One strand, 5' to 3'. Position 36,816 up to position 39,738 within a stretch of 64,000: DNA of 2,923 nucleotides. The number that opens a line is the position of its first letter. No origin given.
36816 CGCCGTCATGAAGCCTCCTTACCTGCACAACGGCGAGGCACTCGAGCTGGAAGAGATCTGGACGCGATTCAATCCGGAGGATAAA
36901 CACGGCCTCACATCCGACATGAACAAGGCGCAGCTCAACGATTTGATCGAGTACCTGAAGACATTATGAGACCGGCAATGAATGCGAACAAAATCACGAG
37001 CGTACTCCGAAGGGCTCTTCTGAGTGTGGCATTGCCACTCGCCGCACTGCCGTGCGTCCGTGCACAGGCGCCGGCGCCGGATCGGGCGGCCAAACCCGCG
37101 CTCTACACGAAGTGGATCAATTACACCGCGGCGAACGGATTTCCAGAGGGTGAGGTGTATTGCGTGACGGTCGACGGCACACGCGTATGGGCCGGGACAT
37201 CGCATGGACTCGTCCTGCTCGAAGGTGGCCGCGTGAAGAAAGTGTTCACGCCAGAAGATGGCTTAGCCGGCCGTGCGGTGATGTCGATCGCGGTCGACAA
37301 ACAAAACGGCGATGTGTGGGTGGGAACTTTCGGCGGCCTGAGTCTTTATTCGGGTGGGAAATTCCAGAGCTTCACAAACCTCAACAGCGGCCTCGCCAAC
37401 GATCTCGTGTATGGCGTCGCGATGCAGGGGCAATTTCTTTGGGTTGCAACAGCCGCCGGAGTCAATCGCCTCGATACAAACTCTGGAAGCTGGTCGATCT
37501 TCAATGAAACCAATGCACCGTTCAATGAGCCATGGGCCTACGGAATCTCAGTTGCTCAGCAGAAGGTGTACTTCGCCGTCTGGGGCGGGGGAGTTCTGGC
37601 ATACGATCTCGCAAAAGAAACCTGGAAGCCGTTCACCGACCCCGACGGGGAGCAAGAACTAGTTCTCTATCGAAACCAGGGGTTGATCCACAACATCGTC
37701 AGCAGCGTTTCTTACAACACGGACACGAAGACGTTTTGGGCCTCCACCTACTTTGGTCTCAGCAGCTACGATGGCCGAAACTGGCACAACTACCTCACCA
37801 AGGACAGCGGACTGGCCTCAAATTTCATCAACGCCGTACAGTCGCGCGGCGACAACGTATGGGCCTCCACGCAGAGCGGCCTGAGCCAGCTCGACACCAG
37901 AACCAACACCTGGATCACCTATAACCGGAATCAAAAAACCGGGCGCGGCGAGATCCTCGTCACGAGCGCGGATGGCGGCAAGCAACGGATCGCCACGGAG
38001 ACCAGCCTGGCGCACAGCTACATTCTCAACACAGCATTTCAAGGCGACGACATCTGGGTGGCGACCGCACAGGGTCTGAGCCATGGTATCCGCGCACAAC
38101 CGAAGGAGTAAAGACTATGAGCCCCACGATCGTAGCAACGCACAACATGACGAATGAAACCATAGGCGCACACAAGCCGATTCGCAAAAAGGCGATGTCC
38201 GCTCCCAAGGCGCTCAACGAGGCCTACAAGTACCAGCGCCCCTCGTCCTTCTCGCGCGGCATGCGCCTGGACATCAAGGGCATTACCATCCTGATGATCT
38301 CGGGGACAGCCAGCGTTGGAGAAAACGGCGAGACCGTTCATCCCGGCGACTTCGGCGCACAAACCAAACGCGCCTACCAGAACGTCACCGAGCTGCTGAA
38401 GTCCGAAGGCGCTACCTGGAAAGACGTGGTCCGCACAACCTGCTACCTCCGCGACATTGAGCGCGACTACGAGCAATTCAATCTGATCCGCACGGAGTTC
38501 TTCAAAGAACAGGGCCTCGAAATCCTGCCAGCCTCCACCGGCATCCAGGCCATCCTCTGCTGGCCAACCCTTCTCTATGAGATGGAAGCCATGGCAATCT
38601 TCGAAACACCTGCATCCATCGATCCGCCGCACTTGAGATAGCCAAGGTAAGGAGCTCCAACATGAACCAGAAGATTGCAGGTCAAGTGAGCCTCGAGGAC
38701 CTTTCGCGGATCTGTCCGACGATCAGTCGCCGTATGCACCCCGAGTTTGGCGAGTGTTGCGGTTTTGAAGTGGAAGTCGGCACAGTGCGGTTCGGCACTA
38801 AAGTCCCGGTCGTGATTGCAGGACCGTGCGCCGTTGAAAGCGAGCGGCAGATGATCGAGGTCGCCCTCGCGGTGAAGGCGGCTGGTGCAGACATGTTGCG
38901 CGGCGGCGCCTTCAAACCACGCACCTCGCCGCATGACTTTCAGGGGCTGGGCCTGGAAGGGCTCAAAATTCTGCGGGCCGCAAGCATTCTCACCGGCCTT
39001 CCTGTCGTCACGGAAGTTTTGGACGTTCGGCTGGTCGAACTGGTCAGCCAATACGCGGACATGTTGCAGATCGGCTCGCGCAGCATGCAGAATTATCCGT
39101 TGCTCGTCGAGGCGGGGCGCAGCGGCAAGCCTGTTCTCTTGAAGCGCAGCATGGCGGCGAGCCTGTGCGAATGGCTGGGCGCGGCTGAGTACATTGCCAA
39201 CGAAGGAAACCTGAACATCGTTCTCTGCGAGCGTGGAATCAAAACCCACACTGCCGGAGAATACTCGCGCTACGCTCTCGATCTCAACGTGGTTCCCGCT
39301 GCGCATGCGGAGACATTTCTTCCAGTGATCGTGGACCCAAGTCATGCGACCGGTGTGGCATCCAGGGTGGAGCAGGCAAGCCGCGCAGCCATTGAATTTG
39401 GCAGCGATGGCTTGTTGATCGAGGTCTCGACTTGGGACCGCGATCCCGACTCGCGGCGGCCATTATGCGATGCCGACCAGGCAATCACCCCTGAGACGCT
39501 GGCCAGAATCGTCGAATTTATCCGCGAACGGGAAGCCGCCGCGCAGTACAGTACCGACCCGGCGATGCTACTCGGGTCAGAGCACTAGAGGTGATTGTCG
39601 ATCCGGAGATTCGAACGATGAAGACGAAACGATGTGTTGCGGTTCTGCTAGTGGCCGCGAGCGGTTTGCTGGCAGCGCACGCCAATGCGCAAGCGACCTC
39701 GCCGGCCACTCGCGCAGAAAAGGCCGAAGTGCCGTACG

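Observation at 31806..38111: Four translationally coupled exported genes (propeller+mono-haem, CRTAC1-like, propeller+di-haem peroxidase-like, Reg_prop propeller) with hydrazine-synthase-like subunit logic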

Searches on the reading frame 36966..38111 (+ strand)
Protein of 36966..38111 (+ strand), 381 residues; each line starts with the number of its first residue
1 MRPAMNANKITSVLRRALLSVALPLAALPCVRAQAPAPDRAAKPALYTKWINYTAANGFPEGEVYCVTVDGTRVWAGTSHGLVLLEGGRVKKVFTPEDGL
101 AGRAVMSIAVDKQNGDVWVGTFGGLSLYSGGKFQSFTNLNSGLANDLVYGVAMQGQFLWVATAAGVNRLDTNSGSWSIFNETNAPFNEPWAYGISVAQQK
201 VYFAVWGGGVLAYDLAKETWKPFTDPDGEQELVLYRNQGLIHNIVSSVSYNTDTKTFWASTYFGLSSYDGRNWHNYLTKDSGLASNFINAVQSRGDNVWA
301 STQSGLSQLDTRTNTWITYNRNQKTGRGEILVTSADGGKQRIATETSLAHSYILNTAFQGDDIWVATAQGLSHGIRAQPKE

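Call 3: search_protein_families(library=pfam, proteins=[window:36966-38111:+], max_evalue=0.1)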
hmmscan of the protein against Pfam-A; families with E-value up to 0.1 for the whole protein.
window:36966-38111:+ (381 aa): 4 families
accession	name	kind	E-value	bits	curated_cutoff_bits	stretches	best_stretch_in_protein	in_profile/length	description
PF07494.17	Reg_prop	-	7e-10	38.3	20.4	1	99-123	1-24/24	Two component regulator propeller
PF21544.3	PorZ_N_b_propeller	-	0.00015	22.6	27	0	231-320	19-114/154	TSS9, PorZ, N-terminal beta-propeller domain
PF06586.17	TraK_N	-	0.023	15.5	24.8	0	83-142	20-72/100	TraK N-terminal domain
PF10983.13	DUF2793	-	0.035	14.4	27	0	61-101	30-69/87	Protein of unknown function (DUF2793)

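Call 4: search_protein_families(library=ncbifam, proteins=[window:36966-38111:+], max_evalue=0.1)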
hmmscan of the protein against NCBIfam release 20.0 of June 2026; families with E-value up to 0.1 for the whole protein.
window:36966-38111:+ (381 aa): 3 families
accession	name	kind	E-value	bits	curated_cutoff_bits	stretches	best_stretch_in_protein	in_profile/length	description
NF045728.1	glycosyl_F510_1955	equivalog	8.8e-05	21.9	175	0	262-324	116-178/246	F510_1955 family glycosylhydrolase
NF052228.1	T9SS_PorZ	equivalog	0.00014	20.5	260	1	61-138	587-669/757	type IX secretion system anionic LPS delivery protein PorZ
TIGR03421.1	FeS_CyaY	equivalog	0.074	13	53.25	0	287-322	48-83/104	iron donor protein CyaY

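Call 32: search_solved_structures(query=window:36966-38111:+, max_evalue=1)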
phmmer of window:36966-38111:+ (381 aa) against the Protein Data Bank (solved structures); distinct sequences matched with E-value up to 1: 6.
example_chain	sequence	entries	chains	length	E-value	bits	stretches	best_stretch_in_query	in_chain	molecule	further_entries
4a2l_A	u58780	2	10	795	2e-25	92.6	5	57-177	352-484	TWO-COMPONENT SYSTEM SENSOR HISTIDINE KINASE/RESPONSE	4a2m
3v9f_A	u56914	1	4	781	2.4e-18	69.3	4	66-330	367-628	Two-component system sensor histidine kinase/response regulator, hybrid (One-component sys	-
3va6_A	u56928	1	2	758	1.9e-09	40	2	63-175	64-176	Two-component system sensor histidine kinase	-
3ott_A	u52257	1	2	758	2.3e-09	39.7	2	63-175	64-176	Two-component system sensor histidine kinase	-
2w6r_A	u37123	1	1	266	0.018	17.1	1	259-343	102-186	IMIDAZOLE GLYCEROL PHOSPHATE SYNTHASE SUBUNIT HISF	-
6fuv_A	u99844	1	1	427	0.29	13.1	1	257-316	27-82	Solute Binding Protein, BlMnBP1 in complex with mannotriose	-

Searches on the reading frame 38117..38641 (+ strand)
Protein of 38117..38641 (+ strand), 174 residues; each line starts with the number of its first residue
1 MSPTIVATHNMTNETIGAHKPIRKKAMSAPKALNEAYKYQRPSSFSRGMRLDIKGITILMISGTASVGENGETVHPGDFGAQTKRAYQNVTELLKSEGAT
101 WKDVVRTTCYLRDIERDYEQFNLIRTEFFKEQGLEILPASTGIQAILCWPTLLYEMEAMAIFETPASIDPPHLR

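Call 17: search_protein_families(library=pfam, proteins=[window:38117-38641:+], max_evalue=0.001)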
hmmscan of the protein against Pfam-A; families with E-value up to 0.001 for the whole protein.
window:38117-38641:+ (174 aa): 2 families
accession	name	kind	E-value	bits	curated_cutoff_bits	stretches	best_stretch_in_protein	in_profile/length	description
PF01042.26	Ribonuc_L-PSP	-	5.4e-17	62.3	27.3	1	57-161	19-120/121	Endoribonuclease L-PSP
PF21168.2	FkbO_Hyg5-like_N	-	0.00036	21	27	1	77-143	36-109/122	Chorismatase FkbO/Hyg5-like, N-terminal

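Call 33: search_solved_structures(query=window:38117-38641:+, max_evalue=0.001)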
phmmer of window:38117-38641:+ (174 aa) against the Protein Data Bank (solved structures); distinct sequences matched with E-value up to 0.001: 40.
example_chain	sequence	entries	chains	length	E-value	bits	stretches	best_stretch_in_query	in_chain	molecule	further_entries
2dyy_A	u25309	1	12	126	5.9e-08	36.2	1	53-161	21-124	UPF0076 protein PH0854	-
1j7h_A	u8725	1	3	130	2.7e-07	34.1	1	59-161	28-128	HYPOTHETICAL PROTEIN HI0719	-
7zs6_AAA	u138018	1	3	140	4.4e-07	33.4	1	59-145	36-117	Reactive intermediate deaminase A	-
2csl_A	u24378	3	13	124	5.7e-07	33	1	53-130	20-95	protein translation initiation inhibitor | translation initiation inhibitor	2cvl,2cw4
5v4f_A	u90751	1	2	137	2.9e-06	30.7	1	41-160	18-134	Putative translational inhibitor protein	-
3vcz_A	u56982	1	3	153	3.8e-06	30.3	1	59-161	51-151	Endoribonuclease L-PSP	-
1x25_A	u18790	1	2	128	5.1e-06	29.9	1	56-132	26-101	Hypothetical UPF0076 protein ST0811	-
2cwj_A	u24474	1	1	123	5.6e-06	29.8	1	58-131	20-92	putative endonuclease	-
1qah_A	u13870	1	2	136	7.3e-06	29.4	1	59-161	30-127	PERCHLORIC ACID SOLUBLE PROTEIN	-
1oni_A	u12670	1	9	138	7.5e-06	29.4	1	59-161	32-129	14.5 kDa translational inhibitor protein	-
9n80_A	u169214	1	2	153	9.9e-06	29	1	59-161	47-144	2-iminobutanoate/2-iminopropanoate deaminase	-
1qu9_A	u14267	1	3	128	1.5e-05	28.4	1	59-161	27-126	YJGF PROTEIN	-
6tcc_A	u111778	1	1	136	1.8e-05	28.1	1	61-162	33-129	ribonuclease UK114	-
9bjv_A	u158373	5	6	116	2.2e-05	27.9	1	77-160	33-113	RidA family protein PA5083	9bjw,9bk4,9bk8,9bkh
9bjy_B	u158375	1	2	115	2.2e-05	27.8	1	77-160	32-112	RidA family protein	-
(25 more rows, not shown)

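Call 51: search_protein_families(library=ncbifam, proteins=[window:38117-38641:+], max_evalue=0.01)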
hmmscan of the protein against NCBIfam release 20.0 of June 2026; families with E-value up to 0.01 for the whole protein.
window:38117-38641:+ (174 aa): 4 families
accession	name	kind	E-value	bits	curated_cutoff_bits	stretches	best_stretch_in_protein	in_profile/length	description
TIGR00004.1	TIGR00004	subfamily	6.4e-12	45.8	106.25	1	57-142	24-105/125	Rid family detoxifying hydrolase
TIGR03610.1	RutC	equivalog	1.6e-10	41.2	169.1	1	57-160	26-124/127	pyrimidine utilization protein C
TIGR04444.1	chori_FkbO_Hyg5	subfamily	7.5e-07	28.7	325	1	37-114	180-261/311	FkbO/Hyg5 family chorismatase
NF008490.0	PRK11401.1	equivalog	0.0012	18.7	222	1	59-161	27-126/129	enamine/imine deaminase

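Call 65: search_solved_structures(query=window:38117-38641:+, max_evalue=0.000001, show_alignments=3)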
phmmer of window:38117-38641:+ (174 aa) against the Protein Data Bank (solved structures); distinct sequences matched with E-value up to 0.000001: 4.
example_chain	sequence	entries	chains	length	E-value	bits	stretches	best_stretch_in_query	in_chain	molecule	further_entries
2dyy_A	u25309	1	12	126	5.9e-08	36.2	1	53-161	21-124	UPF0076 protein PH0854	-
1j7h_A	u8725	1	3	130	2.7e-07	34.1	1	59-161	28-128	HYPOTHETICAL PROTEIN HI0719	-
7zs6_AAA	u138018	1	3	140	4.4e-07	33.4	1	59-145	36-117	Reactive intermediate deaminase A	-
2csl_A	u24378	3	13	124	5.7e-07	33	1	53-130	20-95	protein translation initiation inhibitor | translation initiation inhibitor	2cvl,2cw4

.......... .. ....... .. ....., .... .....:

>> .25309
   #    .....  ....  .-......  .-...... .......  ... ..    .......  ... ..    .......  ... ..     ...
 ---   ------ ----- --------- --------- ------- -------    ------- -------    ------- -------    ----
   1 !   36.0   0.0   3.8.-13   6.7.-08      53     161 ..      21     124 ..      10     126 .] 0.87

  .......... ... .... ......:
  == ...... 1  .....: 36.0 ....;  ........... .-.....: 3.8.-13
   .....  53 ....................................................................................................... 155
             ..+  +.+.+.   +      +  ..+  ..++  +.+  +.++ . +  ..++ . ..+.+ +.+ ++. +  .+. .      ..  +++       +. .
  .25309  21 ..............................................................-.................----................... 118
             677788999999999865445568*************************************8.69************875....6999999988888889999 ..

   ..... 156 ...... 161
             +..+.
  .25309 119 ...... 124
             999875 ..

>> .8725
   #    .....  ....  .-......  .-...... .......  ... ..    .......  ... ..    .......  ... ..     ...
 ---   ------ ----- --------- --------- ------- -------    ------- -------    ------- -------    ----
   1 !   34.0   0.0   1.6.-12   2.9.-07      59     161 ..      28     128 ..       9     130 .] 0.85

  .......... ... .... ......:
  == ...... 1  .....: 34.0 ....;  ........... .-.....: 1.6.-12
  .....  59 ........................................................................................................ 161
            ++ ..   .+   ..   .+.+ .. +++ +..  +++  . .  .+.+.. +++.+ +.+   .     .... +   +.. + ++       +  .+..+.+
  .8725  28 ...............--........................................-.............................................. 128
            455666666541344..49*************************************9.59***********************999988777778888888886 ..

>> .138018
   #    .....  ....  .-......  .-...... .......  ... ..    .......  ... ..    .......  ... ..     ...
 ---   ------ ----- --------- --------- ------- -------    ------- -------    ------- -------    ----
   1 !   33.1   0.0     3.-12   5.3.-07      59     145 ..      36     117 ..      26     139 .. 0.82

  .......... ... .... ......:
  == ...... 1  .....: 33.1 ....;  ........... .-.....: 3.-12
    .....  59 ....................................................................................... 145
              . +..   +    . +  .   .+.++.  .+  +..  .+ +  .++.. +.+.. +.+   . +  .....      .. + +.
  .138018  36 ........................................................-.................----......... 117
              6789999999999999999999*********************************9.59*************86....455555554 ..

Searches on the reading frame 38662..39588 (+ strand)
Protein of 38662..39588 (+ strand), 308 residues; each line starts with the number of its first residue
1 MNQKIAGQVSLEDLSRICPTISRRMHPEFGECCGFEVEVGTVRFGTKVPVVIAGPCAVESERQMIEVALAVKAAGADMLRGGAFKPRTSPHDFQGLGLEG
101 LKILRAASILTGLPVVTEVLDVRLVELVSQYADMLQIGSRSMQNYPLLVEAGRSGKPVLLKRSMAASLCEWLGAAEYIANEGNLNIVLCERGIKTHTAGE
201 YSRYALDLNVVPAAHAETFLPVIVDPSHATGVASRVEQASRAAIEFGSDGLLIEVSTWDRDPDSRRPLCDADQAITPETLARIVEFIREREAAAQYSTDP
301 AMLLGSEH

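Call 17: search_protein_families(library=pfam, proteins=[window:38662-39588:+], max_evalue=0.001)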
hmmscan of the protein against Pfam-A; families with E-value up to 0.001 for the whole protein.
window:38662-39588:+ (308 aa): 2 families
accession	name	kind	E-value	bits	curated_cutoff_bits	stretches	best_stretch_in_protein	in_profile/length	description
PF00793.26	DAHP_synth_1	-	1.3e-61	208.3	25.5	1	41-289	9-263/270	DAHP synthetase I family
PF03102.20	NeuB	-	4.6e-05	23.5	22.1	1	111-190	68-147/241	NeuB family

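Call 34: search_solved_structures(query=window:38662-39588:+, max_evalue=1e-10)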
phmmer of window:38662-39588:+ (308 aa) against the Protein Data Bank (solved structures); distinct sequences matched with E-value up to 1e-10: 42.
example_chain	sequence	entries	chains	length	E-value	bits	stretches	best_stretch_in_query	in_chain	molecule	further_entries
1vs1_A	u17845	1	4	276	8.4e-77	261.6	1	37-288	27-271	3-deoxy-7-phosphoheptulonate synthase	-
4grs_A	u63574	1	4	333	3.4e-62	213.7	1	20-284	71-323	Phospho-2-dehydro-3-deoxyheptonate aldolase, 2-dehydro-3-deoxyphosphoheptonate aldolase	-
3nvt_A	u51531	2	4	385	4.4e-62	213.3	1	42-256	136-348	3-deoxy-D-arabino-heptulosonate 7-phosphate synthase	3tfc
1zco_A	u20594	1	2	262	3.3e-61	210.4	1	37-284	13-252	2-dehydro-3-deoxyphosphoheptonate aldolase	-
5j6f_A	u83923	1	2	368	3.7e-61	210.3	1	12-289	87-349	3-deoxy-D-arabino-heptulosonate 7-phosphate synthase, chorismate mutase-isozyme 3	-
4c1k_A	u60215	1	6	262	6.6e-61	209.4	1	37-284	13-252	2-DEHYDRO-3-DEOXYPHOSPHOHEPTONATE ALDOLASE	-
4c1l_A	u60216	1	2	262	4.5e-60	206.7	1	37-284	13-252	2-dehydro-3-deoxyphosphoheptonate aldolase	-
3pg8_A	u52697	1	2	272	1.1e-59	205.5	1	21-288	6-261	Phospho-2-dehydro-3-deoxyheptonate aldolase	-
1rzm_A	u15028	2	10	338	1.3e-59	205.2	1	20-288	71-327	Phospho-2-dehydro-3-deoxyheptonate aldolase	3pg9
1vr6_A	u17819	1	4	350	1.5e-59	205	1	20-288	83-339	Phospho-2-dehydro-3-deoxyheptonate aldolase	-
1fwn_A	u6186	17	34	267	1.9e-15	60.3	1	50-297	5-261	2-DEHYDRO-3-DEOXYPHOSPHOOCTONATE ALDOLASE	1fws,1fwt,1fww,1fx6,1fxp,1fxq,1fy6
1t8x_A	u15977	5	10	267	4.7e-15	59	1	50-297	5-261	2-dehydro-3-deoxyphosphooctonate aldolase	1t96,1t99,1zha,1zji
1lrn_A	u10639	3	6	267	1.1e-14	57.8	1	50-297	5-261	KDO-8-phosphate synthetase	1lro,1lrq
3stg_A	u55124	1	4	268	1.6e-14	57.3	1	38-277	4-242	2-dehydro-3-deoxyphosphooctonate aldolase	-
2nx3_A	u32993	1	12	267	2.5e-14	56.6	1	50-297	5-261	2-dehydro-3-deoxyphosphooctonate aldolase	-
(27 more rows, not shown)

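Call 51: search_protein_families(library=ncbifam, proteins=[window:38662-39588:+], max_evalue=0.01)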
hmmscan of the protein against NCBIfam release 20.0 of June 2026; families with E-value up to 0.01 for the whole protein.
window:38662-39588:+ (308 aa): 8 families
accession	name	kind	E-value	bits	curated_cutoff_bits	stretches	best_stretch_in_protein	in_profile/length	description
NF006421.0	PRK08673.1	subfamily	4.9e-103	344.9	335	1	36-294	82-333/338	3-deoxy-7-phosphoheptulonate synthase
TIGR01361.1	DAHP_synth_Bsub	equivalog_domain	4.1e-93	311.5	267.75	1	37-286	14-256/260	3-deoxy-7-phosphoheptulonate synthase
NF041229.1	BagF_FevY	exception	2.5e-80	270.2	700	1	21-298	68-333/340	phospho-2-dehydro-3-deoxyheptonate aldolase BagF/FevY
NF009933.0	PRK13396.1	subfamily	7.8e-79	265.2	486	1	39-288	91-335/352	3-deoxy-7-phosphoheptulonate synthase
NF009239.0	PRK12595.1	equivalog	1.7e-77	260.8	279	1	36-291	106-354/360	bifunctional 3-deoxy-7-phosphoheptulonate synthase/chorismate mutase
TIGR01362.1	KDO8P_synth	equivalog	2.3e-22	79.4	314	1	50-289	4-251/258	3-deoxy-8-phosphooctulonate synthase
NF003543.0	PRK05198.1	equivalog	1.5e-21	76.6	242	1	41-289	9-266/273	3-deoxy-8-phosphooctulonate synthase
NF009109.0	PRK12457.1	equivalog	2.7e-14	53.1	457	1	87-284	61-262/281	3-deoxy-8-phosphooctulonate synthase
